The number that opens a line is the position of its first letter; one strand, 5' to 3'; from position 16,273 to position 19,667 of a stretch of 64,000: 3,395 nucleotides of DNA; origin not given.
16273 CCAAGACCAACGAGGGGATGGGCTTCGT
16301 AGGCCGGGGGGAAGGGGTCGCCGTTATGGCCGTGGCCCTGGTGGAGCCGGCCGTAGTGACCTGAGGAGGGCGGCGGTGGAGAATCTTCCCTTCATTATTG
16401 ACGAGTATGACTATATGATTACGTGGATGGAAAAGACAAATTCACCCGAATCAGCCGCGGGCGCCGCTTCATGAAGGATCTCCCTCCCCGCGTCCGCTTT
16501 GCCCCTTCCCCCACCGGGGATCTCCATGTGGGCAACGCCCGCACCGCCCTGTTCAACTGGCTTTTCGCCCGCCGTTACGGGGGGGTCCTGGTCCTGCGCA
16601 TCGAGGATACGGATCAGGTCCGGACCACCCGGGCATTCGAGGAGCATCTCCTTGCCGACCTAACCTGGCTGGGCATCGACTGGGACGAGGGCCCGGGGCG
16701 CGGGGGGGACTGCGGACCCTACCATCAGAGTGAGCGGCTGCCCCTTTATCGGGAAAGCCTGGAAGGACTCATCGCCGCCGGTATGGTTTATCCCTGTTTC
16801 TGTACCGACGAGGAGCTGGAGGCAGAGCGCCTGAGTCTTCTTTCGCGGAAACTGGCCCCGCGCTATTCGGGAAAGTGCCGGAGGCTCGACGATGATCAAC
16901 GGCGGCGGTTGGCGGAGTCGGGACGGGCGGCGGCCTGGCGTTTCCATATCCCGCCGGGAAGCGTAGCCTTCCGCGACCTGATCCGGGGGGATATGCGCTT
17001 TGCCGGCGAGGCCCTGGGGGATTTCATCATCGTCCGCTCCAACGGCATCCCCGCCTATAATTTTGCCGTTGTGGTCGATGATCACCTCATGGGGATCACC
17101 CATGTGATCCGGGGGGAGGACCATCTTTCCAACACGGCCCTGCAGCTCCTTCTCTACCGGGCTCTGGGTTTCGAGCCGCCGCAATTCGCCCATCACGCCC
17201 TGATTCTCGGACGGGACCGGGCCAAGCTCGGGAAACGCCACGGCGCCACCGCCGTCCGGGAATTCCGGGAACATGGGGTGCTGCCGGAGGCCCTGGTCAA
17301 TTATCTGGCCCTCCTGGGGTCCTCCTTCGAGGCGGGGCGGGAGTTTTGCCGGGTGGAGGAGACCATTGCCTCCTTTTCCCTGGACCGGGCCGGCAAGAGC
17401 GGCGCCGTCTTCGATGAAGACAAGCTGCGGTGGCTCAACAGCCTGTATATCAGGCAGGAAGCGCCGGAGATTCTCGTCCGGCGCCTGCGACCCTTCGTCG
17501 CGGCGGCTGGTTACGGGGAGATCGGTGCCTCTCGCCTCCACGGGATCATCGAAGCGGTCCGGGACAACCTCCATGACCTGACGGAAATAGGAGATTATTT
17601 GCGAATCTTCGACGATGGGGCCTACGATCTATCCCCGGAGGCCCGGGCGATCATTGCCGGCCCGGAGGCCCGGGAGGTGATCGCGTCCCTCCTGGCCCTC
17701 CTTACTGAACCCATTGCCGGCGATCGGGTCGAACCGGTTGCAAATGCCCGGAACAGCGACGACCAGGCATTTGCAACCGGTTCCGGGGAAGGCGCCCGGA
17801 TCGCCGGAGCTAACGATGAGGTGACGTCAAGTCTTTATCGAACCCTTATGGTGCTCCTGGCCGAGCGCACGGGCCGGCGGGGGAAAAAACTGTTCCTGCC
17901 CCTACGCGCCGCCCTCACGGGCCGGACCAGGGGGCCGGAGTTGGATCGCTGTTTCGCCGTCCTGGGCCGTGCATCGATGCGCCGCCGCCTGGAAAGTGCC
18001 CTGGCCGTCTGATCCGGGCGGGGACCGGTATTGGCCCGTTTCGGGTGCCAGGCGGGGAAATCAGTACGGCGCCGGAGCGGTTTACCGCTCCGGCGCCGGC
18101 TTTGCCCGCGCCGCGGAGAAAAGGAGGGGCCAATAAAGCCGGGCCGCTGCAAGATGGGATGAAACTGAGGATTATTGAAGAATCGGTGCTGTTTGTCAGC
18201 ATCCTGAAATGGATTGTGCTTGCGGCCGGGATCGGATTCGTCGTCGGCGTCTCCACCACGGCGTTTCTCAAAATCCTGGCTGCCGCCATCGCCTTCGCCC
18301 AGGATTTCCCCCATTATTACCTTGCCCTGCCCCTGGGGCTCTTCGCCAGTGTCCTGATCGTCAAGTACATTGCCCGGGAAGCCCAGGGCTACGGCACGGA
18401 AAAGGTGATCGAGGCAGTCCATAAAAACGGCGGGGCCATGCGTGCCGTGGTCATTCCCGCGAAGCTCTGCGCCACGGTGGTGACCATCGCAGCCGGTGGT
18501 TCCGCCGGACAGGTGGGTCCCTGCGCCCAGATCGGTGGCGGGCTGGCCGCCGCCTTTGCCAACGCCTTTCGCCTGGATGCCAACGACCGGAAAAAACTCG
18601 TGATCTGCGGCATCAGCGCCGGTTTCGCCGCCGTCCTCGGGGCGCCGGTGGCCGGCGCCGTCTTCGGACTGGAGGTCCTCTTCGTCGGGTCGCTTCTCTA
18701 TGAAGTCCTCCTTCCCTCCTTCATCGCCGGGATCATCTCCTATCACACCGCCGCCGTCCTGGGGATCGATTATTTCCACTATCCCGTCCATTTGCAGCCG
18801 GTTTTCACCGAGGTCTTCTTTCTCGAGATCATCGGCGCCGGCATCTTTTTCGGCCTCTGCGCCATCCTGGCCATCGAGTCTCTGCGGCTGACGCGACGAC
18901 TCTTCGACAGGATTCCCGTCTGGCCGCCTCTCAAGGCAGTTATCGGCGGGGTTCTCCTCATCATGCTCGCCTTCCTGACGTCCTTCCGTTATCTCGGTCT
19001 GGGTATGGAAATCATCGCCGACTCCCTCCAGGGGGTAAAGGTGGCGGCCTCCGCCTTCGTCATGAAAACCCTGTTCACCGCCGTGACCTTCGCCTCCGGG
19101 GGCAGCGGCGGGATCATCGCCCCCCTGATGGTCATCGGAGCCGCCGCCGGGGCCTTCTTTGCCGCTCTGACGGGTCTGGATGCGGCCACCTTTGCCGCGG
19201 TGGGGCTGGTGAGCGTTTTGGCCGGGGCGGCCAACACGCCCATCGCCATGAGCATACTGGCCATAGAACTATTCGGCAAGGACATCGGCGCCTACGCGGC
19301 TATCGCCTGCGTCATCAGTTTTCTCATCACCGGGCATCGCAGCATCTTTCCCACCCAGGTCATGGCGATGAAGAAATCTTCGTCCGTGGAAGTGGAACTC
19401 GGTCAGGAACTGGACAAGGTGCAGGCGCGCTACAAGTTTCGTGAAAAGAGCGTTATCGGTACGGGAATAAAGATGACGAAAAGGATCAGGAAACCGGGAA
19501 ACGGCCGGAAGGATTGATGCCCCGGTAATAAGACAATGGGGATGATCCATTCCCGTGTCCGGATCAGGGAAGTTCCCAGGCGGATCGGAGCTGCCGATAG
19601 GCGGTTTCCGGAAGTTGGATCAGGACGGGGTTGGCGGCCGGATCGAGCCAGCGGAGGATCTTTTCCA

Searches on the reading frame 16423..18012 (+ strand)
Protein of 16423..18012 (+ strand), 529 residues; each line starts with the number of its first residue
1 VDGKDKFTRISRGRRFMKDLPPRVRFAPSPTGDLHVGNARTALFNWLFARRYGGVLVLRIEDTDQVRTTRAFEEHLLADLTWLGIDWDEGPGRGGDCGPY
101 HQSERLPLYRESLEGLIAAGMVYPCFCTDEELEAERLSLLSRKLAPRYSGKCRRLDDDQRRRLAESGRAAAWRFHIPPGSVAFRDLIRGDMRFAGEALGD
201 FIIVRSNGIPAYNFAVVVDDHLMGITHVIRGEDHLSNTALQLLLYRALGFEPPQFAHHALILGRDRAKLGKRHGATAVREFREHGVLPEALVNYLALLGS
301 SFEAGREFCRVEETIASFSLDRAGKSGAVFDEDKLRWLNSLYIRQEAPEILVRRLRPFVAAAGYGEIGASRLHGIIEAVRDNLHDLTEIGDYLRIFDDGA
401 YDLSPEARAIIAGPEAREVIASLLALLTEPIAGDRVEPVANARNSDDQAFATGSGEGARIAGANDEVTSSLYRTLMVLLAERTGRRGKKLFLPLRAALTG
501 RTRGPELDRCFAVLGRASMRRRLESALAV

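Call 53: search_protein_families(library=pfam, proteins=[window:16423-18012:+], max_evalue=0.00001)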
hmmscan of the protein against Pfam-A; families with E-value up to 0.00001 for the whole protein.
window:16423-18012:+ (529 aa): 2 families
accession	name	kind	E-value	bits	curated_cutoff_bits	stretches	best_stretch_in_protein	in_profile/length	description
PF00749.27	tRNA-synt_1c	-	2e-95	319.8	23.4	1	23-337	3-314/314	tRNA synthetases class I (E and Q), catalytic domain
PF19269.4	Anticodon_2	-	5.4e-13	50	23.6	1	473-527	87-141/141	Anticodon binding domain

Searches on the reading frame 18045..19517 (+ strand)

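Call 53: search_protein_families(library=pfam, proteins=[window:18045-19517:+], max_evalue=0.00001)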
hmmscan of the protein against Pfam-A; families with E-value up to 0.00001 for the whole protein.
window:18045-19517:+ (490 aa): 1 family
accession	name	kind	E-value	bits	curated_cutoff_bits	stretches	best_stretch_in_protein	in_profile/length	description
PF00654.25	Voltage_CLC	-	3.5e-66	224.2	24.8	1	99-429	2-345/346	Voltage gated chloride channel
